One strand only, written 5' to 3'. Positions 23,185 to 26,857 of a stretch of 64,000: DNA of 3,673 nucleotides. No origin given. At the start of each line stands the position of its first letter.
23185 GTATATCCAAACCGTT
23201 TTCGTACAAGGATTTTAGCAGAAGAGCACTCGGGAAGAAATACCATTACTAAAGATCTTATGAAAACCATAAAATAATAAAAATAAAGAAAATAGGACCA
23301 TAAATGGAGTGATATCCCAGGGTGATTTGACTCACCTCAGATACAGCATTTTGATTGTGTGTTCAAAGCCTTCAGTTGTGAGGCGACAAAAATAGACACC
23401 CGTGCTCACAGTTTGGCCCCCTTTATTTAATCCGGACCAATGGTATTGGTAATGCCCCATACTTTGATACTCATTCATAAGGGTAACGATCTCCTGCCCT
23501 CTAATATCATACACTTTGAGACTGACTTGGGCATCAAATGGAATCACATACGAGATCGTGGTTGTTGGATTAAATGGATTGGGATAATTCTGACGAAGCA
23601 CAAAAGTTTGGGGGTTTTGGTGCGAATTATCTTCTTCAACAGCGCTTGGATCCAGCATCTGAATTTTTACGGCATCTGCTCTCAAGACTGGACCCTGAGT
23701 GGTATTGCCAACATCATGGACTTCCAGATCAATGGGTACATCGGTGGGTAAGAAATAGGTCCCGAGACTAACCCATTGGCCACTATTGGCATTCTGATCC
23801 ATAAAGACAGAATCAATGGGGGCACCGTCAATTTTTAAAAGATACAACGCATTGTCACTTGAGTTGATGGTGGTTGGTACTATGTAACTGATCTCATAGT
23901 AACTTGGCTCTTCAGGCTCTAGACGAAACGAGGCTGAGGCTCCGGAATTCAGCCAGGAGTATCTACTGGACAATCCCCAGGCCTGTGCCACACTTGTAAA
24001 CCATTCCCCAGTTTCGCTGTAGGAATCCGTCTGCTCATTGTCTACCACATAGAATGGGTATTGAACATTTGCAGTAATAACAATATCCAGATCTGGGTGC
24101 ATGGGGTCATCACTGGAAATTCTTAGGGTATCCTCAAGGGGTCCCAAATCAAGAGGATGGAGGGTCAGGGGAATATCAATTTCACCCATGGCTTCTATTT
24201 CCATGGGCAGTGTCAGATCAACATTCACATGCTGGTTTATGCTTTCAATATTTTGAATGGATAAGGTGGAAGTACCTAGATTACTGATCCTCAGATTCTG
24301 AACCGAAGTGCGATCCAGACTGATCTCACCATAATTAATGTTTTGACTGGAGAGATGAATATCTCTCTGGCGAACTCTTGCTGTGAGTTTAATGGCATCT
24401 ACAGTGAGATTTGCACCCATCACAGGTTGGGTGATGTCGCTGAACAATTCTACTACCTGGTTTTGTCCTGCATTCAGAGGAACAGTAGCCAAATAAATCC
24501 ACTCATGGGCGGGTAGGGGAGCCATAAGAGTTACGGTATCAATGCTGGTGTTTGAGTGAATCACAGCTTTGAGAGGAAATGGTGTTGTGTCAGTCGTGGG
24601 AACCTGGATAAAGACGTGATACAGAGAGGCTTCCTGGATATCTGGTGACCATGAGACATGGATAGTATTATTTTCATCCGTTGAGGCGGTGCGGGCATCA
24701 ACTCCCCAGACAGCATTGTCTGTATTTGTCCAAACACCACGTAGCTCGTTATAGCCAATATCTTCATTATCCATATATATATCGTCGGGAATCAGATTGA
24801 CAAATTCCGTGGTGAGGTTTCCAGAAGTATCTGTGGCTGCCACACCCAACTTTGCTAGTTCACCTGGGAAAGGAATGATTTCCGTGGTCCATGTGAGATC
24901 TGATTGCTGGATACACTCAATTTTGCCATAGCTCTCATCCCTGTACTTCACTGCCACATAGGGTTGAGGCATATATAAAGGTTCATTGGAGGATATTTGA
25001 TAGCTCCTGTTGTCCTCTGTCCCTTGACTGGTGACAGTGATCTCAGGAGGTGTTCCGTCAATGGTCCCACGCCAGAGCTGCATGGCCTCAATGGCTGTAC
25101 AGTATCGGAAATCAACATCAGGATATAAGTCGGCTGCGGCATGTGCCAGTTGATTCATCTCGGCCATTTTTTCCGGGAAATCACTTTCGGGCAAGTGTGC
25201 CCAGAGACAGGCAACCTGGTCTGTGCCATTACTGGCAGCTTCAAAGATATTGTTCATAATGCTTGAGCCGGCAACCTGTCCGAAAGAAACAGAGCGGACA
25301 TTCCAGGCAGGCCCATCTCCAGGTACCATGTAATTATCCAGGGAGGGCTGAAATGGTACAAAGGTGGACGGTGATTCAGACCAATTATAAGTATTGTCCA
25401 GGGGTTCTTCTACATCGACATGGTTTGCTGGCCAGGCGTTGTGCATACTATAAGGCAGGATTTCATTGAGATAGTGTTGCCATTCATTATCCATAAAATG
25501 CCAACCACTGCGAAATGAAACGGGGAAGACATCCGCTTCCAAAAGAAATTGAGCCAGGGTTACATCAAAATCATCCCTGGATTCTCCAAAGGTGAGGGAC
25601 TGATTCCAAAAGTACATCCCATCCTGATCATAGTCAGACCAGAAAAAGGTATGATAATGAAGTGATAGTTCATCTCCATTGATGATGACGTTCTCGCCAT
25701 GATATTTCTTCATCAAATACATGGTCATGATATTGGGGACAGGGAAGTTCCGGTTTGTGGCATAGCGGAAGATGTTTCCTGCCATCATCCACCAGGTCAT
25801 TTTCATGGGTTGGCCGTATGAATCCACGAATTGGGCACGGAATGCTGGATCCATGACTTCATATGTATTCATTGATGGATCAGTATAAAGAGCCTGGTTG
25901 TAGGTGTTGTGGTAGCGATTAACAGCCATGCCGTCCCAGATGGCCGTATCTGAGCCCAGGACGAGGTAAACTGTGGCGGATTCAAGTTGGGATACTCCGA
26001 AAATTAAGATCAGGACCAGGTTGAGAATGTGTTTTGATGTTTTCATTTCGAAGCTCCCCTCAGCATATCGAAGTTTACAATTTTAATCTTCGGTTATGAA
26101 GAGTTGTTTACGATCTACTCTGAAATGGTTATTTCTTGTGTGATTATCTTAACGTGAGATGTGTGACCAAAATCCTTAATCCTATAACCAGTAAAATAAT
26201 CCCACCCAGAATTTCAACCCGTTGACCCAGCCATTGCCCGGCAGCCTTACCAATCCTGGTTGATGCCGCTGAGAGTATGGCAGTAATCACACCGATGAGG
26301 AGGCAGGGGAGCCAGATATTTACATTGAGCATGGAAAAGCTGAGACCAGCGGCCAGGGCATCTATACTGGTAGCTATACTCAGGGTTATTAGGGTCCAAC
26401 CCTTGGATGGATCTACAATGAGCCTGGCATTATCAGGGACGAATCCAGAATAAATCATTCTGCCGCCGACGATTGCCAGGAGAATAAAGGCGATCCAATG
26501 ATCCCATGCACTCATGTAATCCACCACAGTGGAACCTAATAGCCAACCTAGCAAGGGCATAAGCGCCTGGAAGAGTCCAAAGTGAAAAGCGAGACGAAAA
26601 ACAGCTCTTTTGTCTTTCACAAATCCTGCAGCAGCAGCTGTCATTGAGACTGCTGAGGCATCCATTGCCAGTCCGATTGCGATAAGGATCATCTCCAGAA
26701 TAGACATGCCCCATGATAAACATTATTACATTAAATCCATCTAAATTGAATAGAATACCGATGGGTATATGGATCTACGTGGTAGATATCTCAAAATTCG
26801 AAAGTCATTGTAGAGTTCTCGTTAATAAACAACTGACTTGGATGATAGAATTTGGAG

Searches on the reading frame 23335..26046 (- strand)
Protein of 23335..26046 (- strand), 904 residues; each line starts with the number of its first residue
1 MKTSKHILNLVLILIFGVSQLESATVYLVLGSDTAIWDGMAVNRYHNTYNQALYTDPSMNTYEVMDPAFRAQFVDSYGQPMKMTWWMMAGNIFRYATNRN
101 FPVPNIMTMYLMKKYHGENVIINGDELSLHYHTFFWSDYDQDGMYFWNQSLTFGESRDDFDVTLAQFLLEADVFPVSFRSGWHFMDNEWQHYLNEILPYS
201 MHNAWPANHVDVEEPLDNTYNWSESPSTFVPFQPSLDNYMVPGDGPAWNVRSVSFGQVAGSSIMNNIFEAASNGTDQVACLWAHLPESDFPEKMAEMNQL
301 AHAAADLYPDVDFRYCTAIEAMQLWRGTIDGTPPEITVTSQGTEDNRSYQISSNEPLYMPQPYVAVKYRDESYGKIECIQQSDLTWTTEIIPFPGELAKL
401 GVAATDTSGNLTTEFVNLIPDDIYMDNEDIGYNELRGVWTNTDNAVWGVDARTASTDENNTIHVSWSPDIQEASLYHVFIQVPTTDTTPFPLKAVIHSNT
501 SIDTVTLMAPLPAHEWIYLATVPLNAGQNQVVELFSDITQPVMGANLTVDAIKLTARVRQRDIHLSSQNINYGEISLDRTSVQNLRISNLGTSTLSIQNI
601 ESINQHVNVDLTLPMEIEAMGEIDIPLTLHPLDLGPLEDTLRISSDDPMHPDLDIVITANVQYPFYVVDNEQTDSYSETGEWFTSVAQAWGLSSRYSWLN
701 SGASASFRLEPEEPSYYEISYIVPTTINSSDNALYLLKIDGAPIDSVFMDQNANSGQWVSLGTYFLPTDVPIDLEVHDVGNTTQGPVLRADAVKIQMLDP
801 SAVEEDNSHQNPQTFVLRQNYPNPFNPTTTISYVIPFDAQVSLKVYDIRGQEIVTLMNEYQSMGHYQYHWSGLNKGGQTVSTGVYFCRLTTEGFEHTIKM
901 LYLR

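Call 14: search_protein_families(library=pfam, proteins=[window:23335-26046:-], max_evalue=0.000001)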
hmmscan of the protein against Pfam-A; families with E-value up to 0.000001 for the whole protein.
window:23335-26046:- (904 aa): 1 family
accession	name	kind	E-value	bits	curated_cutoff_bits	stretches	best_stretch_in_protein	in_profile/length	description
PF25275.1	Golvesin_C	-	1.9e-28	99.6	31.6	2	667-796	2-131/132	Golvesin C-terminal domain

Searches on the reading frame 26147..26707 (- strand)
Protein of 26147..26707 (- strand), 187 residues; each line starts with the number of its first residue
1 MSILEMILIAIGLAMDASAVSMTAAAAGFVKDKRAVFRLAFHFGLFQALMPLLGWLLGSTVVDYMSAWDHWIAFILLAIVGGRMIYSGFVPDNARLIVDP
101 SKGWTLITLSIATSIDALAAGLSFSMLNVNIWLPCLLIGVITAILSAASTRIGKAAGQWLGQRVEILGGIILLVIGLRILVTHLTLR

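Call 14: search_protein_families(library=pfam, proteins=[window:26147-26707:-], max_evalue=0.000001)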
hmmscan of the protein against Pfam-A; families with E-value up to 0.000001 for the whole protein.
window:26147-26707:- (187 aa): 1 family
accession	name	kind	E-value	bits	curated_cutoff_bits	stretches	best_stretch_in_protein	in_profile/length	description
PF02659.21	Mntp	-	2.1e-52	177.4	24.4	1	33-180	4-152/152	Putative manganese efflux pump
